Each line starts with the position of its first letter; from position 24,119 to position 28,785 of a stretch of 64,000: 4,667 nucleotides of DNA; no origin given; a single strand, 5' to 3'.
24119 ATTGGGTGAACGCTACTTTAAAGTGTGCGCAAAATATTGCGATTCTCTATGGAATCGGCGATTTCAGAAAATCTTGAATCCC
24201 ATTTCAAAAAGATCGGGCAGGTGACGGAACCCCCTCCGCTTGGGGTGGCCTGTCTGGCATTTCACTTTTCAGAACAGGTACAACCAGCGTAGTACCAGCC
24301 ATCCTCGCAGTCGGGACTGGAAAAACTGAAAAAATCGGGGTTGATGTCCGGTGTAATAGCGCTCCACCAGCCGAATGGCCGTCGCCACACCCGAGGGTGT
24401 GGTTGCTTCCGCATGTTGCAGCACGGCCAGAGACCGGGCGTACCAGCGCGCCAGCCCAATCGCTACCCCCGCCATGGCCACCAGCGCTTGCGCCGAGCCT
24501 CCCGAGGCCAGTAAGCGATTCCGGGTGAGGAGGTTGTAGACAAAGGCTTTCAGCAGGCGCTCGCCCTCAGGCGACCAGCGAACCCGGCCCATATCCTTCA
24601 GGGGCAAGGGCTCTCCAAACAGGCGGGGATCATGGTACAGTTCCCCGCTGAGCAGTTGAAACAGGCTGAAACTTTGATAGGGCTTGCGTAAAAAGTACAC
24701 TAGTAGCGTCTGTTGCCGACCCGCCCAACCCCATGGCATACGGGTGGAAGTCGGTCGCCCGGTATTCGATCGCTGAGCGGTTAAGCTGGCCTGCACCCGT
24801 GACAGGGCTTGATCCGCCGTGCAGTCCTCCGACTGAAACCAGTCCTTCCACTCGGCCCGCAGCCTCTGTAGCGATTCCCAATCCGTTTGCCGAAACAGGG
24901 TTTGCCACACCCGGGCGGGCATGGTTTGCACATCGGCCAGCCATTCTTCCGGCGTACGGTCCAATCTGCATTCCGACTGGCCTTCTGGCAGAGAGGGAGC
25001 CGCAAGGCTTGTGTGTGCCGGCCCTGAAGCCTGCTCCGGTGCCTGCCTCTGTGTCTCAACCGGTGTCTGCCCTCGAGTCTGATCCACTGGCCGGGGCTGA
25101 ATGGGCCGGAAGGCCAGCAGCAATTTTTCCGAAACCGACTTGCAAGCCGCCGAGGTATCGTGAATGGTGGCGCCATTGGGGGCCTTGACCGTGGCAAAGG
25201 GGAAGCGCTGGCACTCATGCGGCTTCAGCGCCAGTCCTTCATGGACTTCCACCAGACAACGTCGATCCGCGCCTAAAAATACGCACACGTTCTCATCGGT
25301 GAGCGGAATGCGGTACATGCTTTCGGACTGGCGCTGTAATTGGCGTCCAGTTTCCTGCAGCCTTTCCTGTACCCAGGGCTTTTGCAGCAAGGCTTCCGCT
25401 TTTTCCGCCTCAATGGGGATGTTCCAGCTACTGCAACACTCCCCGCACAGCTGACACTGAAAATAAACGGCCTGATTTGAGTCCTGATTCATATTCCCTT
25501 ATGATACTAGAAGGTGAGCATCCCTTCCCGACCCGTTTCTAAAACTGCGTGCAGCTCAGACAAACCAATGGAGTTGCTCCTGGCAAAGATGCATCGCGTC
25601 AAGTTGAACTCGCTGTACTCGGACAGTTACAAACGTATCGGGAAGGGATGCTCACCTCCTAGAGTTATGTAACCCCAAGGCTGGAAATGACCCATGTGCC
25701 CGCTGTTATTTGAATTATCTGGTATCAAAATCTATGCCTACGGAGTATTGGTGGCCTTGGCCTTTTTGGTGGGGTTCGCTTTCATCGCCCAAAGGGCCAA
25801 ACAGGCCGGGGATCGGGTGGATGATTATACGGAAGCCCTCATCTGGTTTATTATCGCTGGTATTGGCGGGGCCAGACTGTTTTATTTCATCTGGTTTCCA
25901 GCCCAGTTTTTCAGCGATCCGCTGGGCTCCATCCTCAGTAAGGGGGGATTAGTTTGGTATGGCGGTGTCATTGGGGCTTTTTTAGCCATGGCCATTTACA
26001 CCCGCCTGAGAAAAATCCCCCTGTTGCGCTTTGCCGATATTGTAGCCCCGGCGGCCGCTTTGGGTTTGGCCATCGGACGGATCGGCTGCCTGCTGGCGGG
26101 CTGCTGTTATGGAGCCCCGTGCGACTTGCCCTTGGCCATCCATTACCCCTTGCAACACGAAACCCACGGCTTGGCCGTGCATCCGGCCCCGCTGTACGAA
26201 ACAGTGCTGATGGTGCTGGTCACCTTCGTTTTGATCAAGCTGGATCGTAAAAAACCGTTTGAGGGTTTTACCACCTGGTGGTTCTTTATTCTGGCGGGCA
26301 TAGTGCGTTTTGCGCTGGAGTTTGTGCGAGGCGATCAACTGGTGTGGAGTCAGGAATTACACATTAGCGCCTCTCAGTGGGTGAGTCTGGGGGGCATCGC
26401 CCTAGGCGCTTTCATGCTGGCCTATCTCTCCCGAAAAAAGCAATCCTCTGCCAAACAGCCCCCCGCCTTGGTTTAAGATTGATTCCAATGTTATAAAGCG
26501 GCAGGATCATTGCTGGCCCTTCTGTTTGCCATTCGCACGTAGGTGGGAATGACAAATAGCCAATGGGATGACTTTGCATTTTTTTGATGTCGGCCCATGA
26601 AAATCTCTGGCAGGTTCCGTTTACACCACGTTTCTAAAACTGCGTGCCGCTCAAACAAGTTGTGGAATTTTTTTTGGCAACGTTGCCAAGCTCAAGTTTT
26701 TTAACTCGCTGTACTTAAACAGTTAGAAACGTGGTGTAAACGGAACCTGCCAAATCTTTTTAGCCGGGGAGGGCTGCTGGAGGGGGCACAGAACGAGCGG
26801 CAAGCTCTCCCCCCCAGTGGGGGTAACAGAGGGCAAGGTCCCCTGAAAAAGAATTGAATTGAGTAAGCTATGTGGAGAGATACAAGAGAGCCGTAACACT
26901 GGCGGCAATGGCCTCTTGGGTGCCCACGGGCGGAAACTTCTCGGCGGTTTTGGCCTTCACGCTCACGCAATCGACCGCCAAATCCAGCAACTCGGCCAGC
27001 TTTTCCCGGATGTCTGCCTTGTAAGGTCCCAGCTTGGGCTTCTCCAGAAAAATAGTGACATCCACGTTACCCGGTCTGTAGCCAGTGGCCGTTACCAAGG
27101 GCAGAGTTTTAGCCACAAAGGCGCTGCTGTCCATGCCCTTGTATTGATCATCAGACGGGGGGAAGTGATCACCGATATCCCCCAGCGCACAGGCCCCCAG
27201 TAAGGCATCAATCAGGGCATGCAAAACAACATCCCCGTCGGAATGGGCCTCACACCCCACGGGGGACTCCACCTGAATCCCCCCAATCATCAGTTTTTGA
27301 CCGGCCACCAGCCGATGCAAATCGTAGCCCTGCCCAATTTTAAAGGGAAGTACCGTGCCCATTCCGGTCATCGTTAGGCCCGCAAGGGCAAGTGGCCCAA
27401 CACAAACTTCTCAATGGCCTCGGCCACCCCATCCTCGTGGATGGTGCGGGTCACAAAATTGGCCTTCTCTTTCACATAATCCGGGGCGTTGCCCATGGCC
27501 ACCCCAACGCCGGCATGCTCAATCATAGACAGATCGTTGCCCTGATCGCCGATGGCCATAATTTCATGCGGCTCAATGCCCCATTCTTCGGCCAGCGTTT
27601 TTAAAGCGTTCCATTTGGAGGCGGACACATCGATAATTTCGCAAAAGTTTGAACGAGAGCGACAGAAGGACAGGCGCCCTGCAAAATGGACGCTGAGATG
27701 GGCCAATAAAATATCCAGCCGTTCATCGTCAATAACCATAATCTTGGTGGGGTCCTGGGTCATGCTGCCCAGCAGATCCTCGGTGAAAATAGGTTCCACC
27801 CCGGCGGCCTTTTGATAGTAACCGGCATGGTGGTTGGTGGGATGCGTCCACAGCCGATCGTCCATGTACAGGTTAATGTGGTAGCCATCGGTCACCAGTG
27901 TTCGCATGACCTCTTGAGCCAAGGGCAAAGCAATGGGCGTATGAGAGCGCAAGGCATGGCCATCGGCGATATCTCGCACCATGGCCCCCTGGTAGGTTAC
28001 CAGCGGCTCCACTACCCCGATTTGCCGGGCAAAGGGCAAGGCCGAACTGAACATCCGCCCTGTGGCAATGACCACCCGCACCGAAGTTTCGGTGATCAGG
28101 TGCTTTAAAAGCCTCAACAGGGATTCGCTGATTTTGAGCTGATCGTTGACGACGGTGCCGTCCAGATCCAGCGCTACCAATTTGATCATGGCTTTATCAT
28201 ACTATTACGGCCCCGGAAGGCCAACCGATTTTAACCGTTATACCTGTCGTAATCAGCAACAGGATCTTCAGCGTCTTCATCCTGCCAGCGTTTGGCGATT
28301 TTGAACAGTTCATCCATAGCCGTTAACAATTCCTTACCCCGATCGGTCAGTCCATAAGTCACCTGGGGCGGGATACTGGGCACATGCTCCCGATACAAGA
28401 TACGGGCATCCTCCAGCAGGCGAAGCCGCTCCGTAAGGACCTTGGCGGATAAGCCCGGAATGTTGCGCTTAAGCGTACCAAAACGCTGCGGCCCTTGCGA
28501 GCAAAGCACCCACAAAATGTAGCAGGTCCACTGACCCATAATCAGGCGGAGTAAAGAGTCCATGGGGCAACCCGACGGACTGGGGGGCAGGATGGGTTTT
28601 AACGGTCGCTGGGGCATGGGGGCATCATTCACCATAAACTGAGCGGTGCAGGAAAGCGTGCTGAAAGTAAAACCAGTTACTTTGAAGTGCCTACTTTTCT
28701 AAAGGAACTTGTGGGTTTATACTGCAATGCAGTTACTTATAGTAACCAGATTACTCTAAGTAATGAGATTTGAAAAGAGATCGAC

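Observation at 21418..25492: Maf/DUF115 (MptE-like) putative glycosyltransferase in a non-flagellar neighbourhood with a YkgJ-type Cys-cluster protein and zinc-ribbon mini-proteins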

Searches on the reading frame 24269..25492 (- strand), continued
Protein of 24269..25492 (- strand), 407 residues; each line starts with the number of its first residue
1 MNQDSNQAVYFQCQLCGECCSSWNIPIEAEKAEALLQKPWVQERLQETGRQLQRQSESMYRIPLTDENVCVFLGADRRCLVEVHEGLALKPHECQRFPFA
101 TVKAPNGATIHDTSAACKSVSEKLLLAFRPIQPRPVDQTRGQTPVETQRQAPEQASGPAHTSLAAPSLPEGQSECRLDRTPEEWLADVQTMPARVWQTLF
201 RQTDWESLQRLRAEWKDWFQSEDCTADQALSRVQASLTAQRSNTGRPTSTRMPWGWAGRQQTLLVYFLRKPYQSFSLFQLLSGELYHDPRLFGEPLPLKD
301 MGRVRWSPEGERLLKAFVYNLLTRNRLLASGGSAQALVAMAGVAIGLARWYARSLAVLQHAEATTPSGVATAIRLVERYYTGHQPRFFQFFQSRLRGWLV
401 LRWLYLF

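Call 60: find_encoding_contigs(protein=P0227, flank=10000, max_places=1)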
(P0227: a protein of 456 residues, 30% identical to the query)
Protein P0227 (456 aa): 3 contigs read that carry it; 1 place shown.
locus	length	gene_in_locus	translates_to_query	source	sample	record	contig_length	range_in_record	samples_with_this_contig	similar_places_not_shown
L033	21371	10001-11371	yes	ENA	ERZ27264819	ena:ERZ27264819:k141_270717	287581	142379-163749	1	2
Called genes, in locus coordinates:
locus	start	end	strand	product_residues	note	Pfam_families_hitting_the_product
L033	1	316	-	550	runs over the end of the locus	PF00389:2-Hacid_dh, PF02826:2-Hacid_dh_C, PF19304:PGDH_inter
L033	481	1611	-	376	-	PF00266:Aminotran_5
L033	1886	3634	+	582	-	-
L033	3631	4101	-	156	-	PF07291:MauE, PF07681:DoxX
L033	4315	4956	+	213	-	PF00578:AhpC-TSA, PF08534:Redoxin, PF00085:Thioredoxin, PF13905:Thioredoxin_8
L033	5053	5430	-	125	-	-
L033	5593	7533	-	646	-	PF00413:Peptidase_M10 (faint)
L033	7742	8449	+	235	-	PF00625:Guanylate_kin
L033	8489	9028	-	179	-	PF00085:Thioredoxin (weak)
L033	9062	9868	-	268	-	PF01790:LGT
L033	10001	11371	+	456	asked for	-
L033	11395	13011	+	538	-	PF00072:Response_reg, PF00989:PAS (weak), PF13426:PAS_9 (weak), PF00512:HisKA, PF02518:HATPase_c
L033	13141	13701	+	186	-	PF10646:Germane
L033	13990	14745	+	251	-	PF00072:Response_reg, PF00486:Trans_reg_C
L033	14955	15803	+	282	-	-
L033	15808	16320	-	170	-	-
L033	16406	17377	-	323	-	PF03313:SDH_alpha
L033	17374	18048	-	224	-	PF03315:SDH_beta, PF01842:ACT, PF22629:ACT_AHAS_ss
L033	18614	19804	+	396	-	-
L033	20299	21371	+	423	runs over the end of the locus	PF02441:Flavoprotein, PF04127:DFP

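Call 77: search_protein_families(library=pfam, proteins=[L032:16967-17443:-, L032:15973-16803:-], max_evalue=0.1)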
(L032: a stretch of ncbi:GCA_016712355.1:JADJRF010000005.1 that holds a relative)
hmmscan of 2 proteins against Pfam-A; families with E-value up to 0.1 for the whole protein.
L032:16967-17443:- (158 aa): 0 families

L032:15973-16803:- (276 aa): 0 families

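Call 82: search_solved_structures(query=A2, max_evalue=1)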
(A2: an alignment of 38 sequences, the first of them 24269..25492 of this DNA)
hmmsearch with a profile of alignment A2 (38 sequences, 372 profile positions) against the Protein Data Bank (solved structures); distinct sequences matched with E-value up to 1: 0.

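Call 85: find_encoding_contigs(protein=P0230, flank=10000, max_places=1)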
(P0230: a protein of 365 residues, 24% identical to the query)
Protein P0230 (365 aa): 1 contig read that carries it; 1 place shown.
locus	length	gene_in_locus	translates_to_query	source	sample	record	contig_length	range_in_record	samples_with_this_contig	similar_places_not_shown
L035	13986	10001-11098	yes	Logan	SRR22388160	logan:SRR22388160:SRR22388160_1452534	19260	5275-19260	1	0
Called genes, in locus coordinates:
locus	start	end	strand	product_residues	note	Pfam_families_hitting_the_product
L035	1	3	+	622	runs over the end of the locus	PF01590:GAF, PF13185:GAF_2, PF13492:GAF_3 (weak), PF07228:SpoIIE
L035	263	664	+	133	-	PF01740:STAS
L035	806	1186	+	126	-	PF00903:Glyoxalase, PF12681:Glyoxalase_2 (weak), PF13669:Glyoxalase_4 (faint), PF22677:Ble-like_N (faint)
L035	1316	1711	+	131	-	PF00072:Response_reg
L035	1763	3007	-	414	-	-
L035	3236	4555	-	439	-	-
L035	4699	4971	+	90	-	-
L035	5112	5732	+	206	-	PF01327:Pep_deformylase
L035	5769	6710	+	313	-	PF00551:Formyl_trans_N, PF02911:Formyl_trans_C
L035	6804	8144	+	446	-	PF01029:NusB, PF22458:RsmF-B_ferredox, PF13649:Methyltransf_25 (faint), PF01189:Methyltr_RsmB-F, PF02475:TRM5-TYW2_MTfase (faint), PF13847:Methyltransf_31 (weak)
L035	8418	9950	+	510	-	PF01476:LysM (weak), PF01551:Peptidase_M23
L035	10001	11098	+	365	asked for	PF03692:CxxCxxCC (weak)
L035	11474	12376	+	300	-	PF13489:Methyltransf_23, PF13847:Methyltransf_31, PF08241:Methyltransf_11, PF08242:Methyltransf_12, PF13649:Methyltransf_25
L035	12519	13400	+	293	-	PF03102:NeuB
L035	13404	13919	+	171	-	PF05116:S6PP (faint), PF13419:HAD_2 (faint), PF08282:Hydrolase_3, PF00702:Hydrolase (weak)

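Call 86: search_protein_families(library=ncbifam, proteins=[L035:10001-11098:+, P0231, P0229, P0228, P0227, P0226, P0225, L035:11474-12376:+, L035:12519-13400:+, L035:13404-13919:+], max_evalue=0.01)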
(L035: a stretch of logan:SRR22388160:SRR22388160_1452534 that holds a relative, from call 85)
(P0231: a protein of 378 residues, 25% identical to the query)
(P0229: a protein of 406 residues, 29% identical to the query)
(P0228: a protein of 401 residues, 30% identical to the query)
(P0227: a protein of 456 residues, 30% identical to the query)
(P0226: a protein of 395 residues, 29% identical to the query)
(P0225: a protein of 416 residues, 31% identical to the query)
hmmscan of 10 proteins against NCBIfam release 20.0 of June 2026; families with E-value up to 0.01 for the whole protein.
L035:10001-11098:+ (365 aa): 0 families

P0231 (378 aa): 0 families

P0229 (406 aa): 1 family
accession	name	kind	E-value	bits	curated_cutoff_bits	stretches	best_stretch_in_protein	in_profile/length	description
NF038110.1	Lys_methyl_FliB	equivalog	3.5e-05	23.5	85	1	14-96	14-100/373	flagellin lysine-N-methylase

P0228 (401 aa): 0 families

P0227 (456 aa): 0 families

P0226 (395 aa): 0 families

P0225 (416 aa): 1 family
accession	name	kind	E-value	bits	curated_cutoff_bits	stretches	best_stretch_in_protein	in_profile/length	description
NF038110.1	Lys_methyl_FliB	equivalog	5.8e-09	35.9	85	1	39-164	15-143/373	flagellin lysine-N-methylase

L035:11474-12376:+ (300 aa): 14 families
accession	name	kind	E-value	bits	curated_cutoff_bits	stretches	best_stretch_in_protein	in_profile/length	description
TIGR01983.1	UbiG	equivalog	9.5e-10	38.1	102.95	1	92-187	49-150/228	bifunctional 2-polyprenyl-6-hydroxyphenol methylase/3-demethylubiquinol 3-O-methyltransferase UbiG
NF045667.1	MTase_DVU1556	equivalog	4.9e-09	35.9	155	1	90-187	20-118/213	DVU_1556 family methyltransferase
TIGR02072.1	BioC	equivalog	8.3e-07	29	184.95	1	91-268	33-207/244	malonyl-ACP O-methyltransferase BioC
TIGR00452.1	TIGR00452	equivalog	2.2e-06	26.7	275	1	92-239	117-268/316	tRNA 5-methoxyuridine(34)/uridine 5-oxyacetic acid(34) synthase CmoB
NF011650.0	PRK15068.1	equivalog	3e-06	26.4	209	1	92-213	122-254/324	tRNA 5-methoxyuridine(34)/uridine 5-oxyacetic acid(34) synthase CmoB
TIGR04345.1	ovoA_Cterm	equivalog_domain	2.9e-05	23.7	170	1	152-189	133-170/242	putative 4-mercaptohistidine N1-methyltransferase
TIGR02081.1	metW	equivalog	0.00017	21.2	189.5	1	85-194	6-113/194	methionine biosynthesis protein MetW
NF043040.1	corrin_prot_MT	hypoth_equivalog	0.00089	18.7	180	1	86-187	34-146/216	corrinoid protein-associated methyltransferase CpaM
NF041537.1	ArsM_AhpD_UU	exception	0.0012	17.7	510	1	141-187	133-179/345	arsenite methyltransferase/AhpD domain selenoprotein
NF008686.0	PRK11705.1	equivalog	0.0017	17.5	400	1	90-187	165-264/383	cyclopropane fatty acyl phospholipid synthase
NF008823.0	PRK11873.1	subfamily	0.0043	16.6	263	1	140-186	133-179/272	arsenite methyltransferase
NF047649.1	MTase_UXPK_star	exception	0.0047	16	460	1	142-187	135-180/283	methyltransferase/UXPK-star double selenoprotein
NF053839.1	CPFASynBruc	equivalog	0.005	15.9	600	1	87-187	169-275/410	cyclopropane fatty acid synthase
NF041536.1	ArsM_DUF2284_UU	exception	0.0072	14.7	575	1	141-187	133-179/459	arsenite methyltransferase/DUF2284 domain selenoprotein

L035:12519-13400:+ (293 aa): 2 families
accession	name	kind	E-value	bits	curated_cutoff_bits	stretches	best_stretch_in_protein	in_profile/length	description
TIGR03569.1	NeuB_NnaB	equivalog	5.9e-77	258.9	399.65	1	17-284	1-276/329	N-acetylneuraminate synthase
TIGR03586.1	PseI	equivalog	3.5e-63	213.8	340.25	1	17-277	2-268/327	pseudaminic acid synthase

L035:13404-13919:+ (171 aa): 37 families (the best 25 are shown)
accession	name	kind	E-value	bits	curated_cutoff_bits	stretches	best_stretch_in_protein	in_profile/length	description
TIGR01670.1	KdsC-phosphatas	subfamily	1.5e-37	128.9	106.95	1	14-163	1-149/154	3-deoxy-D-manno-octulosonate 8-phosphate phosphatase, YrbI family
NF058599.1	KDN-9-PPhBT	equivalog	6.9e-35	120.5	180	1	14-163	2-150/152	3-deoxy-D-glycero-D-galacto-nonulopyranosonate 9-phosphatase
NF007019.0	PRK09484.1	equivalog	1.1e-34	119.7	208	1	7-163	18-173/187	3-deoxy-manno-octulosonate-8-phosphatase KdsC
TIGR02726.1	phenyl_P_delta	equivalog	7.4e-29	101.1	281.95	1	11-163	4-155/169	phenylphosphate carboxylase subunit delta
TIGR00099.1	Cof-subfamily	subfamily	1.3e-14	54.4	137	1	82-152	181-250/256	Cof-type HAD-IIB family hydrolase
NF002245.0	PRK01158.1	equivalog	1.7e-14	53.7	198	1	88-159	156-226/233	phosphoglycolate phosphatase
TIGR01662.1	HAD-SF-IIIA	subfamily_domain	7.8e-14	52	44.6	1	15-129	1-136/141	HAD-IIIA family hydrolase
TIGR01487.1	Pglycolate_arch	equivalog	2.2e-13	50.5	122.75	2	89-154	147-211/215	phosphoglycolate phosphatase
TIGR01484.1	HAD-SF-IIB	subfamily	2.5e-10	40.8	41.8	1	75-130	166-221/221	HAD-IIB family hydrolase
NF007806.0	PRK10513.1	equivalog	5.2e-10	39.2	273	1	41-154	148-260/270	sugar-phosphatase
NF045966.1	YcsE_rel_Pase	equivalog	1.1e-09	38.2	220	1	88-160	190-261/265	YcsE-related riboflavin metabolism phosphatase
TIGR00338.1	serB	equivalog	5.2e-09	36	144.15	1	88-147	151-209/219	phosphoserine phosphatase SerB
TIGR01491.1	HAD-SF-IB-PSPlk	hypoth_equivalog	2.3e-08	34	151.9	0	88-133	146-191/201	phosphoserine phosphatase-like hydrolase, archaeal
NF009695.0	PRK13222.1-2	equivalog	4.1e-08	33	225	1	48-130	101-192/226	phosphoglycolate phosphatase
NF007821.0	PRK10530.1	equivalog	6.5e-08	32.1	274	1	82-148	192-258/272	pyridoxal phosphatase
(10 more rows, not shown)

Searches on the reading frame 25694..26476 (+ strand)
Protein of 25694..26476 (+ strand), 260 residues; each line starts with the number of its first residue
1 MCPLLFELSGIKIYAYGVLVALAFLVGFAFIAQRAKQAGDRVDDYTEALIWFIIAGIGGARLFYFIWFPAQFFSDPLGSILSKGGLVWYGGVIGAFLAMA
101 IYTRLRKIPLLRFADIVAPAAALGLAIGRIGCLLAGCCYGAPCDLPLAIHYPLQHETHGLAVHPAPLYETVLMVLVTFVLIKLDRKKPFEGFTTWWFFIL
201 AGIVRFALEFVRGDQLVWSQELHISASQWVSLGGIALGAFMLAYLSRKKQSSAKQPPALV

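Call 7: search_protein_families(library=pfam, proteins=[window:25694-26476:+], max_evalue=0.001)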
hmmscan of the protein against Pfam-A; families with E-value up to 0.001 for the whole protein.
window:25694-26476:+ (260 aa): 1 family
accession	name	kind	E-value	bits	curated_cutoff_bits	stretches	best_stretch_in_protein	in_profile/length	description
PF01790.23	LGT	-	1.8e-57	194.9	24.9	1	3-244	1-240/240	Prolipoprotein diacylglyceryl transferase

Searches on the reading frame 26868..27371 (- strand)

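Call 7: search_protein_families(library=pfam, proteins=[window:26868-27371:-], max_evalue=0.001)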
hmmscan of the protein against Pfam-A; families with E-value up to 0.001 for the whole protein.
window:26868-27371:- (167 aa): 1 family
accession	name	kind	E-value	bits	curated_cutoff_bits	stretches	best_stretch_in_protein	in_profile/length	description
PF02542.21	YgbB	-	2.9e-59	200.3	26.7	1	10-163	1-154/155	YgbB family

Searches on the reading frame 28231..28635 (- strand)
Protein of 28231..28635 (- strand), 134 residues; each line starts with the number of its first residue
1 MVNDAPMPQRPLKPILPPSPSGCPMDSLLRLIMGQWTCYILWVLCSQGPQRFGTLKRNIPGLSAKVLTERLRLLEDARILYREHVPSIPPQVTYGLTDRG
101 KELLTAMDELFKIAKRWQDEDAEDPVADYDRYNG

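Call 11: search_protein_families(library=pfam, proteins=[window:28231-28635:-], max_evalue=0.001)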
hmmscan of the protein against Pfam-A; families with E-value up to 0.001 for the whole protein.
window:28231-28635:- (134 aa): 1 family
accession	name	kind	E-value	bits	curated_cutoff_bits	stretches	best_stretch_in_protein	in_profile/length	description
PF01638.23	HxlR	-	8.5e-24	83.7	20.8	1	31-120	1-89/91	HxlR-like helix-turn-helix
